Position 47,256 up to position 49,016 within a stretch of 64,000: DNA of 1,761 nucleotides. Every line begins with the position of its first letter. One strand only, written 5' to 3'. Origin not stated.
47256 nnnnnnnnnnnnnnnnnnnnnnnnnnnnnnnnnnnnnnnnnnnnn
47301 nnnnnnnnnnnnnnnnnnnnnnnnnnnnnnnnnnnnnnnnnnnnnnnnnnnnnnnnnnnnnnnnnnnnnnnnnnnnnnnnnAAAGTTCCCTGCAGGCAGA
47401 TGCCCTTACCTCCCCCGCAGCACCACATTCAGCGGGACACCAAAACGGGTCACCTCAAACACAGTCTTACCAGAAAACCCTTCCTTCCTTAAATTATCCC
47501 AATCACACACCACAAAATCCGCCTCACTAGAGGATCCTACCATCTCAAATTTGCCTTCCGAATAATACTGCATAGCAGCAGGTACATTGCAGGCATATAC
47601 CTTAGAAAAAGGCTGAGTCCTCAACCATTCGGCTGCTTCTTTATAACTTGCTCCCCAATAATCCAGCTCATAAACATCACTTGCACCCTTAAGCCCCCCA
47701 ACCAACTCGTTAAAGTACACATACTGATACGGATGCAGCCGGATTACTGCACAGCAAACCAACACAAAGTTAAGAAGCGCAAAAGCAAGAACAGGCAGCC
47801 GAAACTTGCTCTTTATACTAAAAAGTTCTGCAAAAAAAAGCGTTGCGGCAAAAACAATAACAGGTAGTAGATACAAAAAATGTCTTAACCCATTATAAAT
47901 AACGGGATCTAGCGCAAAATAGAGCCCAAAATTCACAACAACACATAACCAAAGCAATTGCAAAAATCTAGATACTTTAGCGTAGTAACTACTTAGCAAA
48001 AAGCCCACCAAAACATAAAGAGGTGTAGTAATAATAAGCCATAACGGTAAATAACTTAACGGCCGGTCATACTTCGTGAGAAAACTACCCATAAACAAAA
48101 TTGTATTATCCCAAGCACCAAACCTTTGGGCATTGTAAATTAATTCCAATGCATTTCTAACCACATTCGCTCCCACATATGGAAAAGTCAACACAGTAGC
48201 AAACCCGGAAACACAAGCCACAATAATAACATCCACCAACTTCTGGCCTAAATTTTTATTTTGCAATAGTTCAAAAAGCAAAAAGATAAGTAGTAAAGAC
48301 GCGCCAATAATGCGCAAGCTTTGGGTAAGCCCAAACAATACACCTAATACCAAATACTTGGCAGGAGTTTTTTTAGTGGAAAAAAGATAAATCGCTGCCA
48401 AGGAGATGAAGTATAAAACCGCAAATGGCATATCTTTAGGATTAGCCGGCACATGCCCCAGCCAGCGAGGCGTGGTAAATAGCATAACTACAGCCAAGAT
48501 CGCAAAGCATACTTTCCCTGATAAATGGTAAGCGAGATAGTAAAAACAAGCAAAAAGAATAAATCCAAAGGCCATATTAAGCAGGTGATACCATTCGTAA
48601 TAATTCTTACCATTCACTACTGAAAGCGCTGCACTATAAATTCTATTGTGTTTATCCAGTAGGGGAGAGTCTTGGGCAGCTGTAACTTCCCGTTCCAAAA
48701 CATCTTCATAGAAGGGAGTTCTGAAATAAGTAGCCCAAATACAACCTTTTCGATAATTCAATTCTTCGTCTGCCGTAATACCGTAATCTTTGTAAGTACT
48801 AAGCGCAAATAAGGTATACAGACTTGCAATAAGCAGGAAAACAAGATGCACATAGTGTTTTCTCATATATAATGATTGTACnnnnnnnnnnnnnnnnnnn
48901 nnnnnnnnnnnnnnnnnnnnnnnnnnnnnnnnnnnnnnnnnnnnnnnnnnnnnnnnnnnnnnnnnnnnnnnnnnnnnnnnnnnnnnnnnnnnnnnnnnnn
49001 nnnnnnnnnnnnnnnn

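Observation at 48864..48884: Two divergent GT-C genes separated by 15 bp, with interleaved -10 boxes (back-to-back leaderless promoters)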

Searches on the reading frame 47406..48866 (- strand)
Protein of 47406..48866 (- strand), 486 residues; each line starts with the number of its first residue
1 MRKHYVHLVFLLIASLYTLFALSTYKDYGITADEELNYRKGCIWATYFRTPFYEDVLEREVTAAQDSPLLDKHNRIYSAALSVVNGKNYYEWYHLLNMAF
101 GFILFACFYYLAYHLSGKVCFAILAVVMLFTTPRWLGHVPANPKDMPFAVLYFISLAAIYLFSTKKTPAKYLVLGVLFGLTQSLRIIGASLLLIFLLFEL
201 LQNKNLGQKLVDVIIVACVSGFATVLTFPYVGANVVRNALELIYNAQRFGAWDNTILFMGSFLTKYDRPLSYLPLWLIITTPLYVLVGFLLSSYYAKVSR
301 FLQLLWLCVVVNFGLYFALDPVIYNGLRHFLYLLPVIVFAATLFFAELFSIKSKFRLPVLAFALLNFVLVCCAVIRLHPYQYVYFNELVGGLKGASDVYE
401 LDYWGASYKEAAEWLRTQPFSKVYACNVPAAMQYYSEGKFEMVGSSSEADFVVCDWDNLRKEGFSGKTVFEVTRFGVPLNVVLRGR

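Call 3: search_protein_families(library=pfam, proteins=[window:47406-48866:-], max_evalue=0.01)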
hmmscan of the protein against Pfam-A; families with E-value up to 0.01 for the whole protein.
window:47406-48866:- (486 aa): 1 family
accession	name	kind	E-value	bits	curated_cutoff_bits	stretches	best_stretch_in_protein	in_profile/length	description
PF13231.12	PMT_2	-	0.0044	17.7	26.1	1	94-226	25-158/160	Dolichyl-phosphate-mannose-protein mannosyltransferase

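Call 21: find_homologous_proteins(query=window:47406-48866:-, max_evalue=1e-20)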
Query window:47406-48866:- (486 aa): 494 proteins with E <= 1e-20 among 8000 candidates; the best 120 are listed.
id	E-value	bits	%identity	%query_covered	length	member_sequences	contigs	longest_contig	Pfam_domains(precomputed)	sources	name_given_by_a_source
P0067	0.0e+0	1081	100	99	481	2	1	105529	-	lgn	-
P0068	5.2e-160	552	51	100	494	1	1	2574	-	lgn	-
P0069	2.6e-155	536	48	100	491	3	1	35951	-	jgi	jgi:hypothetical protein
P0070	1.0e-151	524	51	99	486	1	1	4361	-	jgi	-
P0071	3.6e-150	519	48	100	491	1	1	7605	-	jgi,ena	-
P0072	7.7e-150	518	49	100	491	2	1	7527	-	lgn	-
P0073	1.2e-149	518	50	95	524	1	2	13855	-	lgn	-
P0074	3.8e-146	506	48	100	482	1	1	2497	-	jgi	jgi:hypothetical protein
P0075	1.8e-134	467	45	99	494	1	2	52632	-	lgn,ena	-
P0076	5.4e-118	413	44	100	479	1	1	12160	-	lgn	-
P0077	2.1e-115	405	40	99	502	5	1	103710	-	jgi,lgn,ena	-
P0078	2.0e-113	398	41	99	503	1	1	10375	-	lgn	-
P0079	1.5e-111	392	43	96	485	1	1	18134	-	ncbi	-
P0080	2.5e-109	385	41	95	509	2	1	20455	-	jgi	jgi:hypothetical protein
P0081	2.3e-108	381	42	96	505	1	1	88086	-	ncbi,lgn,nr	ncbi:hypothetical protein HYV31_02980 [candidate division WWE3 bacterium]|nr:hypothetical protein [c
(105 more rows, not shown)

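Call 23: find_encoding_contigs(protein=P0069, flank=2500, max_places=1)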
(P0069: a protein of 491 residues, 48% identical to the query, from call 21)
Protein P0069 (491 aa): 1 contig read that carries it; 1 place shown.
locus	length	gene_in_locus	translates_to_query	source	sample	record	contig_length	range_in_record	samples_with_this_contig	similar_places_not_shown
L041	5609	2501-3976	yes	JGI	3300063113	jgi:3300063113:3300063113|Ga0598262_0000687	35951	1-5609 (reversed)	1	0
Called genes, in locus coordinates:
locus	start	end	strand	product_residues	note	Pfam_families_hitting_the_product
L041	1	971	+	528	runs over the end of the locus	-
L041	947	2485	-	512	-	-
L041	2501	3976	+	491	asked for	-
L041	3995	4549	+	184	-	PF01300:Sua5_yciO_yrdC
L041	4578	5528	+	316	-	PF02585:PIG-L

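Call 24: find_encoding_contigs(protein=P0071, flank=2500, max_places=1)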
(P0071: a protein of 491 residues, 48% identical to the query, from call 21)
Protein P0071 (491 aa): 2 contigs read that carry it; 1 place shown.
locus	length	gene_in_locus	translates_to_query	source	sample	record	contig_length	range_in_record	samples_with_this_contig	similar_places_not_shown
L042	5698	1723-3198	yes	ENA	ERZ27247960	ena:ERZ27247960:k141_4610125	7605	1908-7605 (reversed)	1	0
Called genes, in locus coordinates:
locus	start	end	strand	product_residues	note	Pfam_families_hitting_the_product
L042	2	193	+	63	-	?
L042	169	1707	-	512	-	-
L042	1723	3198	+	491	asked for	-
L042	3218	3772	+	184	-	PF01300:Sua5_yciO_yrdC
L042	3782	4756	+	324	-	PF02585:PIG-L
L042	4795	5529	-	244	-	-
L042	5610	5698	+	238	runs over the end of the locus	PF08713:DNA_alkylation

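Call 25: find_encoding_contigs(protein=P0073, flank=2500, max_places=1)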
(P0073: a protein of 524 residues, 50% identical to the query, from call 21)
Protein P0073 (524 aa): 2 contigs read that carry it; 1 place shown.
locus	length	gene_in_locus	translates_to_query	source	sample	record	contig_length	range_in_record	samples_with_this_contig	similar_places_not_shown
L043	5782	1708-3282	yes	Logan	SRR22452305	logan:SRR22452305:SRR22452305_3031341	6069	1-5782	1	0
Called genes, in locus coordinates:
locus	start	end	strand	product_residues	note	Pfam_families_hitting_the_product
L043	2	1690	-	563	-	?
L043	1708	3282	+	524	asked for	-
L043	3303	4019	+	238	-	-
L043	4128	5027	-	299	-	-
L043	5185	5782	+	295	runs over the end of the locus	?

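Call 26: find_encoding_contigs(protein=P0075, flank=2500, max_places=1)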
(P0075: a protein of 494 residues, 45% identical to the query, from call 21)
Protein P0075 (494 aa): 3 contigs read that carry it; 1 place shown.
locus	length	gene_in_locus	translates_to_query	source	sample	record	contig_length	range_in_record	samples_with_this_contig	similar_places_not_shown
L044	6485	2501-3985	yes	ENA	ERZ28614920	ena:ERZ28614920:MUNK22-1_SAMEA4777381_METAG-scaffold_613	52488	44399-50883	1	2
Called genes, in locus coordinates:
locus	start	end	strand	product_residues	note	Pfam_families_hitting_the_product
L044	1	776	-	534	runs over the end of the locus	-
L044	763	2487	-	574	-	-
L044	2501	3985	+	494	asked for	-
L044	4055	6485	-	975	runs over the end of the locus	PF00005:ABC_tran, PF13304:AAA_21 (faint), PF12704:MacB_PCD, PF02687:FtsX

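Call 27: find_encoding_contigs(protein=P0076, flank=2500, max_places=1)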
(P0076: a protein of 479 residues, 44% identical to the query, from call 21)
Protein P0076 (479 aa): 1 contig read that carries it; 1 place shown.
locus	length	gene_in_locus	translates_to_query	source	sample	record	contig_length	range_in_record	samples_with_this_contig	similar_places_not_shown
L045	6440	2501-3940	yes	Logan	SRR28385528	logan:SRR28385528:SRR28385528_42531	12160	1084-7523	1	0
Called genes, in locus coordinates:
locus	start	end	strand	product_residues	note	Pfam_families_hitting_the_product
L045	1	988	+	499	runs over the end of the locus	-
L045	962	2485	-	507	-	-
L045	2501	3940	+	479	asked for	-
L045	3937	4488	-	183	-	-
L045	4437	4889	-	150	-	-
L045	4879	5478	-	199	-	PF01641:SelR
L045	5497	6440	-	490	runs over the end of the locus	PF02366:PMT (weak), PF13231:PMT_2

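Call 47: find_related_loci(query=A2, collection=metagenome_contigs, flank=2500)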
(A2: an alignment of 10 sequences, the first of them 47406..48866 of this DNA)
Query A2 (486 aa) in metagenome_contigs; peptide patterns used: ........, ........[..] (x = any residue, [..] = any of these).
600 stretches matched a pattern (row limit reached: there are more); 520 encode a relative of the query (tblastn E <= 1e-3); the best 80 are kept; 80 distinct loci.
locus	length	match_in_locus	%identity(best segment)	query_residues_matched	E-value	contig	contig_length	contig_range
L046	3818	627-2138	39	10-484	1e-109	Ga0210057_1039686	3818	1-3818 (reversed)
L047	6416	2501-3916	37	12-486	2e-96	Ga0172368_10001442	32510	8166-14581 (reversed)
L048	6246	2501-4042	37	1-482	3e-95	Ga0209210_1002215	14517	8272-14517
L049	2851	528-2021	38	12-484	2e-92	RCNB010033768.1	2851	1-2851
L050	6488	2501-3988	37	3-484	9e-97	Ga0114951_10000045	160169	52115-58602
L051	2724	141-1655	36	1-486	1e-91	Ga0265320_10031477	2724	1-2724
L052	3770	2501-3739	41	25-415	9e-84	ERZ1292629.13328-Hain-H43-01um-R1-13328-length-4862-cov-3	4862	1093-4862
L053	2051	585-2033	34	7-484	2e-81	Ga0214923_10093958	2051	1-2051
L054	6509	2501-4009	36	1-484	2e-77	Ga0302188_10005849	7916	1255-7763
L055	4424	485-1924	34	7-478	6e-77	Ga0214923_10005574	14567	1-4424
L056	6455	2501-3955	33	17-486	9e-75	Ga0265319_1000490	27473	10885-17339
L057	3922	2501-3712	39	24-413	8e-72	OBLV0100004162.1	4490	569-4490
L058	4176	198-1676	36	12-484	1e-71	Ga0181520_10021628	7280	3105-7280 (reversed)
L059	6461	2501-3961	36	17-482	3e-71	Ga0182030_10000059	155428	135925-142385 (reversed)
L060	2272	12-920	38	202-484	2e-63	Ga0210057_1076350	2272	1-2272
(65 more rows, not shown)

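Call 48: find_encoding_contigs(protein=P0068, flank=2500, max_places=1)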
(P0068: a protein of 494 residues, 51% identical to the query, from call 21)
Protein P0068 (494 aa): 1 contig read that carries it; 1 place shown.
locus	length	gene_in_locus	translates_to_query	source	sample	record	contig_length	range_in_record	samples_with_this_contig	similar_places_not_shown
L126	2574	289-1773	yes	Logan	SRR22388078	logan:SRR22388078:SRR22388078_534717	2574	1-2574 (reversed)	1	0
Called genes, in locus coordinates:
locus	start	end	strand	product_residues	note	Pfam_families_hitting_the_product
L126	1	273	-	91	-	?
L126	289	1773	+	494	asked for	-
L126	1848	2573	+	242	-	?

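Call 49: find_encoding_contigs(protein=P0070, flank=2500, max_places=1)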
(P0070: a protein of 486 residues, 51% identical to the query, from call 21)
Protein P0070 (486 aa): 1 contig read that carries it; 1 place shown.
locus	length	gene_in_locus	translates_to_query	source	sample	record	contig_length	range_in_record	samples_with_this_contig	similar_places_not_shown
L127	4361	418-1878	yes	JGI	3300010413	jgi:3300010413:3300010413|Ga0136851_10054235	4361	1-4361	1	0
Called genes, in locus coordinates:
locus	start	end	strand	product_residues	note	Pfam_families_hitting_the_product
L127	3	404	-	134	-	?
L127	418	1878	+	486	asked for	-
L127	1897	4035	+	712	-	-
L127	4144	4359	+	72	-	?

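Call 50: find_encoding_contigs(protein=P0072, flank=2500, max_places=1)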
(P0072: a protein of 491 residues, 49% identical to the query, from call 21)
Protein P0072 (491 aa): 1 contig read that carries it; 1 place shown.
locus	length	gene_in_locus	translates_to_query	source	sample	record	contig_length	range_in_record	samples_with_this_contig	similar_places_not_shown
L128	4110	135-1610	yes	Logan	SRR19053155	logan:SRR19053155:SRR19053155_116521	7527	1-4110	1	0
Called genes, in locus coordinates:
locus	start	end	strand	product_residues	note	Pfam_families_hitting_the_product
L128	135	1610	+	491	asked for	-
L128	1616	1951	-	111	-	PF04020:Phage_holin_4_2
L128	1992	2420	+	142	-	PF02600:DsbB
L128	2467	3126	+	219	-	PF13624:SurA_N_3 (weak)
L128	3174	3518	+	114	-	PF13430:DUF4112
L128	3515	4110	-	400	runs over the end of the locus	PF05496:RuvB_N, PF06068:TIP49 (faint), PF00004:AAA, PF07728:AAA_5 (faint), PF13173:AAA_14 (weak), PF16193:AAA_assoc_2, PF12002:MgsA_C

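Call 51: find_encoding_contigs(protein=P0074, flank=2500, max_places=1)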
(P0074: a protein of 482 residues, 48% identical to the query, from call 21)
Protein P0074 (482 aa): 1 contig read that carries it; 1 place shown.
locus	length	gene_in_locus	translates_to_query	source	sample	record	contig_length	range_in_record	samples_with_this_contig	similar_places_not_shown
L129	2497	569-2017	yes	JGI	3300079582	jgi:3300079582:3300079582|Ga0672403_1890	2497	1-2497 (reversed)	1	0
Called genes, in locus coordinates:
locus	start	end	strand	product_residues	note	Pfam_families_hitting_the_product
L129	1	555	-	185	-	?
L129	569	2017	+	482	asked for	-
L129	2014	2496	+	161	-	?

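Call 55: search_solved_structures(query=A2, max_evalue=0.1)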
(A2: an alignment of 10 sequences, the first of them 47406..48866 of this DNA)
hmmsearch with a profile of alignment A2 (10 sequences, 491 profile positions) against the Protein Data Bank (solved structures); distinct sequences matched with E-value up to 0.1: 0.

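Call 56: search_protein_families(library=ncbifam, proteins=[window:47406-48866:-], max_evalue=0.01)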
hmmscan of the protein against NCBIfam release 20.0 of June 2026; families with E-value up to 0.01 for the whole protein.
window:47406-48866:- (486 aa): 0 families

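Call 72: find_encoding_contigs(protein=P0067, flank=3500, max_places=1)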
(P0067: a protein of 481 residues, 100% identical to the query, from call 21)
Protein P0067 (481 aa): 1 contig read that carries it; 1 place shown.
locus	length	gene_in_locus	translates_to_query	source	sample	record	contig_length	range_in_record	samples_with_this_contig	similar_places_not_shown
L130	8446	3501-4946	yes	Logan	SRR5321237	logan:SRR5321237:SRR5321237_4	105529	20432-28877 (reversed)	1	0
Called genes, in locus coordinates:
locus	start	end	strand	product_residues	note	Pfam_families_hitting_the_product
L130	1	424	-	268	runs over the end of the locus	-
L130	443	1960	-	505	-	-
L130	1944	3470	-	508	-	-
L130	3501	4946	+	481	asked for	-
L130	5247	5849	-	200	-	PF00574:CLP_protease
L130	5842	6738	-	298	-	PF05697:Trigger_N, PF05698:Trigger_C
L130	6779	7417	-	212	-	PF09335:VTT_dom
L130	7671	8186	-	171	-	-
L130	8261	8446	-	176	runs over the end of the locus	-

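Call 76: predict_structure(alignment_id=A2)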
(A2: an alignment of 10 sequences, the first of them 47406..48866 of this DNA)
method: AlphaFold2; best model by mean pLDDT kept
length: 486 residues; sequences in the alignment: 10
mean_pLDDT: 84.0   pTM: 0.86
mean pLDDT of the five models: 84.0, 79.8, 74.6, 74.4, 71.1
residues with pLDDT >= 90: 149; 70-90: 287; 50-70: 40; < 50: 10
segments of 3 or more residues with pLDDT < 50: 137-141, 250-252
pLDDT, mean of each block of 10 residues (from residue 1): 87 88 73 73 87 79 83 82 74 75 88 90 88 59 70 94 85 94 85 94 86 94 90 86 67 73 83 84 92 89 94 85 58 89 88 82 89 85 86 90 73 92 85 84 90 90 88 90 86
secondary structure, 60 per line:
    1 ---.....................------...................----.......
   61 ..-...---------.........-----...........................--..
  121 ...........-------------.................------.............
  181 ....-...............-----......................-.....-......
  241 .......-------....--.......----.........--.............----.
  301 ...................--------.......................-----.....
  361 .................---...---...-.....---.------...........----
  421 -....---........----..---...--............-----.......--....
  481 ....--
elements in order: H4-24 H31-49 H54-62 H76-84 H90-116 H119-131 H145-161 H168-184 H186-200 H206-227 H229-233 H235-247 E255-258 E261-264 H272-280 H283-295 H300-319 H328-350 H356-377 H391-395 H406-416 E422-425 H429-436 E451-455 H456-462 E468-474 E477-484

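Call 78: fold_search(model_id=the predicted structure, library=pdb)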
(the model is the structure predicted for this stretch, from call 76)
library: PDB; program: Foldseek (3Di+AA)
matches with E <= 10: 225; with E <= 0.001: 5
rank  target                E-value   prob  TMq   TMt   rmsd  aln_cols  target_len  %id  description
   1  6gxc_A                8.1e-05  1.00  0.46  0.34  10.6       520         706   14  Bacterial oligosaccharyltransferase PglB in complex with an inhibitory peptide and a reactive lipid-linked oligosaccha (released 2018-11-14)
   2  8age_A                8.5e-05  1.00  0.52  0.41   9.7       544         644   12  Structure of yeast oligosaccharylransferase complex with acceptor peptide bound (released 2022-12-07)
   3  7oci_F                1.8e-04  1.00  0.52  0.41  11.4       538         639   12  Cryo-EM structure of yeast Ost6p containing oligosaccharyltransferase complex (released 2022-02-16)
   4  5ogl_A                2.2e-04  1.00  0.46  0.34  10.5       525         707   14  Structure of bacterial oligosaccharyltransferase PglB in complex with an acceptor peptide and an lipid-linked oligosac (released 2017-10-25)
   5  8pn9_A                4.4e-04  1.00  0.51  0.40  10.5       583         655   12  Structure of human oligosaccharyltransferase OST-A complex bound to NGI-1 (released 2024-05-08)
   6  6c26_A                1.1e-03  1.00  0.48  0.38  12.9       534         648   13  The Cryo-EM structure of a eukaryotic oligosaccharyl transferase complex (released 2018-01-31)
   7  8b6l_I                1.7e-03  1.00  0.51  0.38   9.7       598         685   11  Subtomogram average of the human Sec61-TRAP-OSTA-translocon (released 2022-12-07)
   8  3rce_A                1.9e-03  1.00  0.47  0.35   9.8       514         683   13  Bacterial oligosaccharyltransferase PglB (released 2011-06-15)
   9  9n9j_I                2.6e-03  1.00  0.49  0.36  10.9       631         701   12  Structure of a GRP94 folding intermediate engaged with a CCDC134- and FKBP11-bound secretory translocon (released 2025-11-19)
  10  6s7o_A                4.4e-03  1.00  0.47  0.36  11.3       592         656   10  Cryo-EM structure of human oligosaccharyltransferase complex OST-A (released 2019-12-18)
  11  7zlg_A                5.2e-03  1.00  0.37  0.30  12.4       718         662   11  Cryo-EM structure of C-mannosyltransferase CeDPY19, in complex with acceptor peptide and bound to CMT2-Fab and anti-Fa (released 2023-01-11)
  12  6p25_B                1.2e-02  1.00  0.33  0.24  12.1       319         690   14  Structure of S. cerevisiae protein O-mannosyltransferase Pmt1-Pmt2 complex bound to the sugar donor and a peptide acce (released 2019-07-10)
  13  9s6r_A                8.9e-02  0.97  0.37  0.45  11.1       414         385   12  Ternary cryo-EM structure of yeast ALG3 with Dol25-PP-GlcNAc2Man5, Dol25-P-Man, and Fab (released 2026-03-18)
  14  9dlh                  1.4e-01  0.93  0.42  0.36  10.0       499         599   13  donor substrate analog-bound AftB (released 2025-06-25)
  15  7bvf_B                1.5e-01  0.99  0.39  0.21   7.0       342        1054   16  Cryo-EM structure of Mycobacterium tuberculosis arabinosyltransferase EmbA-EmbB-AcpM2 in complex with ethambutol (released 2020-04-29)
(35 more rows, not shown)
